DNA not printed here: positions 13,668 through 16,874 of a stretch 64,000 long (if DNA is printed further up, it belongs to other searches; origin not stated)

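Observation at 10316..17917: Stand-alone tssK-tssL-tssM-tssA operon: a T6SS membrane-complex/connector/cap module with no sheath, tube, spike or TssJ nearby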

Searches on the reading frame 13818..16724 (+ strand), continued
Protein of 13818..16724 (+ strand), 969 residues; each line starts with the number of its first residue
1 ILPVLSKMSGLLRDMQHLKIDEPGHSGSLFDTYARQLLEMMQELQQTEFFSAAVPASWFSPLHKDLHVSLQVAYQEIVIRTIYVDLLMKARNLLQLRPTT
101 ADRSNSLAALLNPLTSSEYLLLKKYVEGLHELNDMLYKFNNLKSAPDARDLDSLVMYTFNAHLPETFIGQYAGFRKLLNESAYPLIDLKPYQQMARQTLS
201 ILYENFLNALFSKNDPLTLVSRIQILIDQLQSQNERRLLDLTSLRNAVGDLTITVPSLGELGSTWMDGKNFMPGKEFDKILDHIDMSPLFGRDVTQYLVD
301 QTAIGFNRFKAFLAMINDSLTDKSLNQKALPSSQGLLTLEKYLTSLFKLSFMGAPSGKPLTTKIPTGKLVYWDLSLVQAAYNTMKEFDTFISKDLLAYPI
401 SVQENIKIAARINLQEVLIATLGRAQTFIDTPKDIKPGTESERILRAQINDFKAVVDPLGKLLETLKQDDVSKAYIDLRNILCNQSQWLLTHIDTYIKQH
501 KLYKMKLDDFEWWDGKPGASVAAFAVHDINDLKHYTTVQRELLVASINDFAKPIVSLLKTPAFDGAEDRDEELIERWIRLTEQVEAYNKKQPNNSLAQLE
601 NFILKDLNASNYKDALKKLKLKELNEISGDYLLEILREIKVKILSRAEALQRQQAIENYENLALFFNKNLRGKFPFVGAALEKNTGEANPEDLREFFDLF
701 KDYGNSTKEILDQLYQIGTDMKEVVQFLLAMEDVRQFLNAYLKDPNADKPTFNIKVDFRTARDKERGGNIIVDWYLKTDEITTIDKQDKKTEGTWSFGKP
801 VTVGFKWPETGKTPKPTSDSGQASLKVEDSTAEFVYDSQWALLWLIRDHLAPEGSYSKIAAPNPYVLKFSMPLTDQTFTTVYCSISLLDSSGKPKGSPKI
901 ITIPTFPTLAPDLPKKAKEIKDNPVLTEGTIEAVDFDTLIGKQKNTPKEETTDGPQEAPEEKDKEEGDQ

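Call 45: predict_structure(alignment_id=A1)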
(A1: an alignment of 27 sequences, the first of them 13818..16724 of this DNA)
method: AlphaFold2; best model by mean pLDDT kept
length: 969 residues; sequences in the alignment: 27
mean_pLDDT: 82.1   pTM: 0.53
mean pLDDT of the five models: 82.1, 81.6, 78.1, 77.8, 77.7
residues with pLDDT >= 90: 354; 70-90: 438; 50-70: 133; < 50: 44
segments of 3 or more residues with pLDDT < 50: 20-27, 48-51, 942-969
pLDDT, mean of each block of 10 residues (from residue 1): 57 57 48 60 54 51 57 64 85 91 90 93 94 90 77 83 68 67 80 93 95 92 90 68 88 84 89 92 91 93 94 88 62 89 90 85 85 92 92 89 88 89 90 74 84 89 79 83 90 89 86 89 89 93 90 89 83 90 91 89 91 90 78 91 92 94 93 68 73 93 92 88 92 90 86 87 84 89 83 89 90 83 85 90 88 66 77 89 86 61 85 91 88 85 36 32 32
secondary structure, 60 per line:
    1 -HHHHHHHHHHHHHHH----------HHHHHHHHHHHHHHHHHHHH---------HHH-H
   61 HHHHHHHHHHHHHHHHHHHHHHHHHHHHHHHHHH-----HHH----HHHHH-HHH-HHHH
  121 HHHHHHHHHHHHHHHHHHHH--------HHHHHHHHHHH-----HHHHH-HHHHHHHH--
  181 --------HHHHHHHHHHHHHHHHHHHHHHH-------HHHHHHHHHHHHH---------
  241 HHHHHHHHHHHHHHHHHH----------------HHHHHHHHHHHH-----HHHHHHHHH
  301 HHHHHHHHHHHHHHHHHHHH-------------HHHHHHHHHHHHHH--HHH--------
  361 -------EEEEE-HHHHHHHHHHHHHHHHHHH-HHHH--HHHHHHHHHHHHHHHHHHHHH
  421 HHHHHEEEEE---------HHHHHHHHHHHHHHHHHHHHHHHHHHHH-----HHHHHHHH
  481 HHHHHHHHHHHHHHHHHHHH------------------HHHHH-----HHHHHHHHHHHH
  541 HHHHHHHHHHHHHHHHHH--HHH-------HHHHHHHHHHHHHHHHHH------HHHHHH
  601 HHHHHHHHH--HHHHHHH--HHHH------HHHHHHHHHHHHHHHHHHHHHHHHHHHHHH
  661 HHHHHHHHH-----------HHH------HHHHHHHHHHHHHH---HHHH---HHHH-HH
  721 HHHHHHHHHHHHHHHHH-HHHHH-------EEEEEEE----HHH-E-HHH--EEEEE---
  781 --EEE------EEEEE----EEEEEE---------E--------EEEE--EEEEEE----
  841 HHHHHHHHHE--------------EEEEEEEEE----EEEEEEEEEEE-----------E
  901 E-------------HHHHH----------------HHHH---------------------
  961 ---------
elements in order (helices of 4 or more, strands of 3 or more residues): H2-16 H27-46 H60-94 H107-111 H117-140 H149-159 H165-169 H171-178 H189-211 H219-231 H241-258 H275-286 H292-320 H334-347 E368-372 H374-392 H394-397 H400-425 E426-430 H440-467 H473-500 H519-523 H529-558 H571-588 H595-609 H612-618 H621-624 H631-669 H690-703 H707-710 H714-717 H719-737 H739-743 E751-757 E773-777 E783-785 E792-796 E801-806 E825-828 E831-836 H841-849 E865-873 E878-888 H915-919 H936-939

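Call 47: fold_search(model_id=the predicted structure, library=pdb)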
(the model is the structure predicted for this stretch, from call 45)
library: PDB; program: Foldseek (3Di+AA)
matches with E <= 10: 231; with E <= 0.001: 0
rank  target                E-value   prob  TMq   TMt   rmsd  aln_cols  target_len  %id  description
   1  5h7c_C                2.9e-02  0.30  0.08  0.15  23.3       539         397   12  Crystal structure of a repeat protein with two Protein A-DHR14 repeat modules (released 2017-06-28)
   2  7pks_d                3.4e-02  0.13  0.09  0.10  49.3      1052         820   10  Structural basis of Integrator-mediated transcription regulation (released 2021-12-08)
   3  7pks_g                7.1e-02  0.08  0.08  0.08  50.2      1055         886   10  Structural basis of Integrator-mediated transcription regulation (released 2021-12-08)
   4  8y0p_A                7.4e-02  0.12  0.07  0.11  27.5       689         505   12  Beta-Catenin in complex with peptide 301 (released 2024-04-17)
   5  7z8t_D                7.7e-02  0.12  0.10  0.09  33.3       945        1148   10  CAND1-SCF-SKP2 CAND1 engaged SCF rocked (released 2023-04-19)
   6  8fgw_D                1.0e-01  0.09  0.08  0.07  39.0       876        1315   12  Human IFT-A complex structures provide molecular insights into ciliary transport (released 2023-02-22)
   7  3c2h_A                1.2e-01  0.12  0.08  0.12  27.7       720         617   12  Crystal Structure of SYS-1 at 2.6A resolution (released 2008-05-20)
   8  5fu6_D                1.2e-01  0.10  0.07  0.11  29.6       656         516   12  NOT module of the human CCR4-NOT complex (Crystallization mutant) (released 2016-03-23)
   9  2jkr_A                1.2e-01  0.10  0.09  0.10  32.1       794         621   10  AP2 CLATHRIN ADAPTOR CORE with Dileucine peptide RM(phosphoS)QIKRLLSE (released 2008-10-28)
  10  9l5t_I                1.2e-01  0.08  0.08  0.09  30.6       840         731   11  Cryo-EM structure of the thermophile spliceosome (state B*Q2) (released 2025-03-12)
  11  9dtr_S                1.4e-01  0.12  0.08  0.11  25.6       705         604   10  Structure of the yeast post-catalytic P complex spliceosome at 2.3 Angstrom resolution (released 2024-12-25)
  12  9hvq_Q                1.4e-01  0.06  0.07  0.08  31.1       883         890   12  Structure of the transcribing Pol II-DSIF-PAF-SPT6-RECQL5 complex (released 2025-07-16)
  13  9la9_A                1.5e-01  0.10  0.10  0.10  30.9       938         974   11  Munc13-4-Rab27a complex with GppNHp (released 2025-10-01)
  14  5lj3_S                1.5e-01  0.09  0.07  0.11  22.8       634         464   11  Structure of the core of the yeast spliceosome immediately after branching (released 2016-08-03)
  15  8aj8_B                1.5e-01  0.08  0.06  0.10  27.4       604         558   10  Structure of p110 gamma bound to the p84 regulatory subunit (released 2023-03-22)
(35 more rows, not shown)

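Call 70: find_homologous_proteins(query=L010:7315-7704:-, max_evalue=0.001)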
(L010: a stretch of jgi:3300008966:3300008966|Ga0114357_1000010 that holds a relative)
Query L010:7315-7704:- (129 aa): 7955 proteins with E <= 0.001 among 8000 candidates; the best 120 are listed.
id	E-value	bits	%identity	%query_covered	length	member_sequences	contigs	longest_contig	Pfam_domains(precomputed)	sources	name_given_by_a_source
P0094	5.6e-75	267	98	100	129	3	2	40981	PF14107.12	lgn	-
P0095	1.2e-59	218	78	100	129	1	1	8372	PF14107.12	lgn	-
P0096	7.1e-59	215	80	100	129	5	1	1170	PF14107.12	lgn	-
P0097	9.6e-57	209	76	100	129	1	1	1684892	PF14107.12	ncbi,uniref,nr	ncbi:DUF4280 domain-containing protein [Candidatus Paracaedibacter symbiosus]|uniref:DUF4280 domain-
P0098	1.8e-55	204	74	100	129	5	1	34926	PF14107.12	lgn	-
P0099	8.1e-52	193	71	100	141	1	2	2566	PF14107.12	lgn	-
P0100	1.2e-43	166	63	100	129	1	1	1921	PF14107.12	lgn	-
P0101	1.5e-43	166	66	99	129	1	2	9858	PF14107.12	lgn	-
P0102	1.4e-42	163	60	98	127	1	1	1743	PF14107.12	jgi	jgi:hypothetical protein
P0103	7.8e-42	160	100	60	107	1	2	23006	PF14107.12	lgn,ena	-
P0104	2.9e-41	159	60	98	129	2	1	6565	PF14107.12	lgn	-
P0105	6.5e-41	157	59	95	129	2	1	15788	PF14107.12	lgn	-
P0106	7.5e-41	157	60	98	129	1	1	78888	PF14107.12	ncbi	-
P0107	1.4e-40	156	61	95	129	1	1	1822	PF14107.12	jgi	jgi:hypothetical protein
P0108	2.5e-40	156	57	98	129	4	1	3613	PF14107.12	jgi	-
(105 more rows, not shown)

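Call 83: find_encoding_contigs(protein=P0097, flank=10000, max_places=1)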
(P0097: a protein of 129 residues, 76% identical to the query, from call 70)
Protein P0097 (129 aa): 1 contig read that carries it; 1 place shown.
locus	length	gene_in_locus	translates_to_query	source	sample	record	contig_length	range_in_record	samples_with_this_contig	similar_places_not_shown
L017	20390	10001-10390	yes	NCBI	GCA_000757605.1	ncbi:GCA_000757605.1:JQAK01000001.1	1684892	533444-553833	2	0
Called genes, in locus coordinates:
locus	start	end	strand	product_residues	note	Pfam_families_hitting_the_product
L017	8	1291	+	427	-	PF00083:Sugar_tr, PF07690:MFS_1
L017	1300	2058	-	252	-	PF00005:ABC_tran, PF13304:AAA_21 (faint)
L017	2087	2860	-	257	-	PF02405:MlaE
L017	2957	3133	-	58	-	PF00842:Ala_racemase_C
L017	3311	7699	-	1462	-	PF14331:IcmF-related_N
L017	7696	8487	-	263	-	PF09850:DotU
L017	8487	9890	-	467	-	PF05936:T6SS_VasE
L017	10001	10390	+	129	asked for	PF14107:DUF4280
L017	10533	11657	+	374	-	PF06812:ImpA_N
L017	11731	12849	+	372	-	PF05222:AlaDh_PNT_N, PF07992:Pyr_redox_2 (faint), PF01262:AlaDh_PNT_C, PF00070:Pyr_redox (weak), PF13241:NAD_binding_7 (weak)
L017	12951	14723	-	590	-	PF00664:ABC_membrane, PF00005:ABC_tran, PF02463:SMC_N (weak)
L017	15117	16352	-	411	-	PF04932:Wzy_C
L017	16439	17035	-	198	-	PF21176:RecR_HhH, PF01751:Toprim (weak), PF13662:Toprim_4, PF21175:RecR_C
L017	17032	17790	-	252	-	PF04002:RadC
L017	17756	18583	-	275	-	PF00557:Peptidase_M24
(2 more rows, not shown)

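Call 84: search_protein_representatives(alignment_id=A5)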
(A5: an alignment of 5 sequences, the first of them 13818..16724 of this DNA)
Query: 5 sequences, 977 profile positions. Proteins with E-value up to 0.001 (for the whole library): 1253; up to 1e-10: 1051; up to 1e-30: 724. The best 150 are listed.
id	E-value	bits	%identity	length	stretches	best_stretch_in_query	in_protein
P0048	0.0e+00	1679.1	-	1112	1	1-977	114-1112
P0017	0.0e+00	1566.1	-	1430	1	1-976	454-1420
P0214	0.0e+00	1037.1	-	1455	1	1-970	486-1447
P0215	0.0e+00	1029.0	-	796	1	169-954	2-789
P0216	0.0e+00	1027.1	-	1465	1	1-976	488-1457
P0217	6.8e-297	1004.0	-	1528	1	1-948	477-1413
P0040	2.6e-296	1002.1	-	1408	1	1-965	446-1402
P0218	1.8e-294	996.0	-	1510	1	1-971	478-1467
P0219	3.5e-290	981.8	-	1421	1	1-932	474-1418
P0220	7.1e-288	974.2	-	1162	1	1-967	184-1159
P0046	9.1e-286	967.2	-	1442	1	1-945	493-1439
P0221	3.9e-285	965.1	-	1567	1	1-972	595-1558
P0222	2.1e-284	962.7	-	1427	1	1-975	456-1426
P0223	7.2e-278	941.1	-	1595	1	1-941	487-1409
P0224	9.1e-275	930.8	-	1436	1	1-972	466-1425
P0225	3.8e-266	902.2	-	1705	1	1-957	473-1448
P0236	8.6e-200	682.6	-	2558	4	350-879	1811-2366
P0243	7.6e-170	583.5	-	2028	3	153-884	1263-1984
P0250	5.7e-158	544.2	-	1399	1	26-923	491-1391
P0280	7.4e-134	464.4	-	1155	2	338-918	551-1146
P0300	7.3e-127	441.2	-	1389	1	13-927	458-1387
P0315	9.8e-121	421.0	-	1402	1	27-881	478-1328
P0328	1.9e-116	406.8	-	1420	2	40-750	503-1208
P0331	4.5e-116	405.5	-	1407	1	3-919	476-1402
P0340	1.7e-113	397.0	-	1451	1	32-919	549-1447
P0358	1.1e-107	377.7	-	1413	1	33-919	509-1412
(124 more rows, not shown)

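Call 86: list_cluster_members(proteins=[P0236, P0243, P0250, P0280, P0300, P0328, P0340, P0358, P0225, P0214])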
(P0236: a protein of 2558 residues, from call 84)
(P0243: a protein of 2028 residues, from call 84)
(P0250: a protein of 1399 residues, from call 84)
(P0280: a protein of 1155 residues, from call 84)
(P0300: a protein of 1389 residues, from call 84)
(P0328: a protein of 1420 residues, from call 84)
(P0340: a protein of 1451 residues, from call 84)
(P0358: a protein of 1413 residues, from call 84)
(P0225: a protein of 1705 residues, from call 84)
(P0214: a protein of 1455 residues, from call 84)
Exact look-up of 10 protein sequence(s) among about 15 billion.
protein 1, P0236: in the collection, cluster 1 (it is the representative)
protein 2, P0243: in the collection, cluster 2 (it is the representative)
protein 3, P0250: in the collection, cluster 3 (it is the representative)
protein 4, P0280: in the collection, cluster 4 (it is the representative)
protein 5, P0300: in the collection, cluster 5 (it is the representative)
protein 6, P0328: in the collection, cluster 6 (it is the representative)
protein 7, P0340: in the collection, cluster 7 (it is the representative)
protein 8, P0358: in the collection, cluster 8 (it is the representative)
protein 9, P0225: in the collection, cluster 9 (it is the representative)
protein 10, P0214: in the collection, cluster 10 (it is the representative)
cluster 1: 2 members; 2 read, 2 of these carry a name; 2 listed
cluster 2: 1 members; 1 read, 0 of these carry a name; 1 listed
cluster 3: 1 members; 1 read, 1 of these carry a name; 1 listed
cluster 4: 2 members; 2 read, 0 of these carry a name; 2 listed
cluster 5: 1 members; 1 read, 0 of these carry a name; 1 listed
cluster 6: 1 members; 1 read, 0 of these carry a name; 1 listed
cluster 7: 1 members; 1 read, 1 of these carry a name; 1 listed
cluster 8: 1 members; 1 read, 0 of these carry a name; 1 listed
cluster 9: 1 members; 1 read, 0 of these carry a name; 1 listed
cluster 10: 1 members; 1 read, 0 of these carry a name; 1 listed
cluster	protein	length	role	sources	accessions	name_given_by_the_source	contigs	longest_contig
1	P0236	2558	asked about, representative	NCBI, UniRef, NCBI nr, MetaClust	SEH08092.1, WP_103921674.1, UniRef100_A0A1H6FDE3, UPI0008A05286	type VI secretion protein IcmF/TssM N-terminal domain-containing protein [Candidatus ... | Type VI secretion system component TssM1 N-terminal domain-containing protein n=1 ... | type VI secretion system protein [Candidatus Venteria ishoeyi]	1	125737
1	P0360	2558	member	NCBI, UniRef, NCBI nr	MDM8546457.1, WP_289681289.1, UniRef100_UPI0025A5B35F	type VI secretion system protein [Candidatus Venteria ishoeyi] | type VI secretion system protein n=1 Tax=Candidatus Venteria ishoeyi TaxID=1899563 ...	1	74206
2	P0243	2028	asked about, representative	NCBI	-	-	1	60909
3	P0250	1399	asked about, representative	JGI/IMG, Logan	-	type VI secretion system protein ImpL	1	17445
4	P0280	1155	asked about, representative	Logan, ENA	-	-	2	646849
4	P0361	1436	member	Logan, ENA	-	-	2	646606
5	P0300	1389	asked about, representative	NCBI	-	-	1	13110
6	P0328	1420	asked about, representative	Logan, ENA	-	-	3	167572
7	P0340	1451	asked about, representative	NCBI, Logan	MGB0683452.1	MAG: type VI secretion protein IcmF/TssM N-terminal domain-containing protein ...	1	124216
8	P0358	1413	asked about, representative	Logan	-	-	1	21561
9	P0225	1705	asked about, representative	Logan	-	-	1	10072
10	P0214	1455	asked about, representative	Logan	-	-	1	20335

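Call 87: search_protein_families(library=pfam, proteins=[P0236, P0250, P0300, P0328, P0340, P0358], max_evalue=0.001)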
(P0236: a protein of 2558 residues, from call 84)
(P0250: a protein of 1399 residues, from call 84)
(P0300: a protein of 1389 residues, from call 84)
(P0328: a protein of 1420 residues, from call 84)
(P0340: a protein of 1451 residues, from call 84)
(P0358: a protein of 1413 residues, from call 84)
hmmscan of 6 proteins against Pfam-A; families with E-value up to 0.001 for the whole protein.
P0236 (2558 aa): 1 family
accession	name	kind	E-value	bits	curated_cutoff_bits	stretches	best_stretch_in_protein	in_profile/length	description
PF14331.11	IcmF-related_N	-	4.6e-52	177.3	25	1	203-467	4-257/259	IcmF-related N-terminal domain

P0250 (1399 aa): 1 family
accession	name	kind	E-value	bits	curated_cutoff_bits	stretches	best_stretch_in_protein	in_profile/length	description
PF14331.11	IcmF-related_N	-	3e-49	168.1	25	1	182-426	6-247/259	IcmF-related N-terminal domain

P0300 (1389 aa): 1 family
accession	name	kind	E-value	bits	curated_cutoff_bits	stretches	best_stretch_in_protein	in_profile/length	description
PF14331.11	IcmF-related_N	-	7.7e-56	189.7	25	1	158-419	3-254/259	IcmF-related N-terminal domain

P0328 (1420 aa): 1 family
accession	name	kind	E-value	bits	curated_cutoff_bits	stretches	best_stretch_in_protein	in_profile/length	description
PF14331.11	IcmF-related_N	-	2.5e-48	165.1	25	1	205-392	3-186/259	IcmF-related N-terminal domain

P0340 (1451 aa): 3 families
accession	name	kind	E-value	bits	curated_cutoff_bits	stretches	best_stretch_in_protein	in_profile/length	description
PF14331.11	IcmF-related_N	-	7.4e-40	137.3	25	1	186-476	4-250/259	IcmF-related N-terminal domain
PF13476.12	AAA_23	-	5.1e-05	24.4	27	1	106-138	14-45/201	AAA domain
PF13555.12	AAA_29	-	0.00065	19.8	27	0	113-135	24-46/61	P-loop containing region of AAA domain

P0358 (1413 aa): 1 family
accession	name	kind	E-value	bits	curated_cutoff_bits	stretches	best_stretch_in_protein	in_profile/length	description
PF14331.11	IcmF-related_N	-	2.5e-48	165.1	25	1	179-440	5-251/259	IcmF-related N-terminal domain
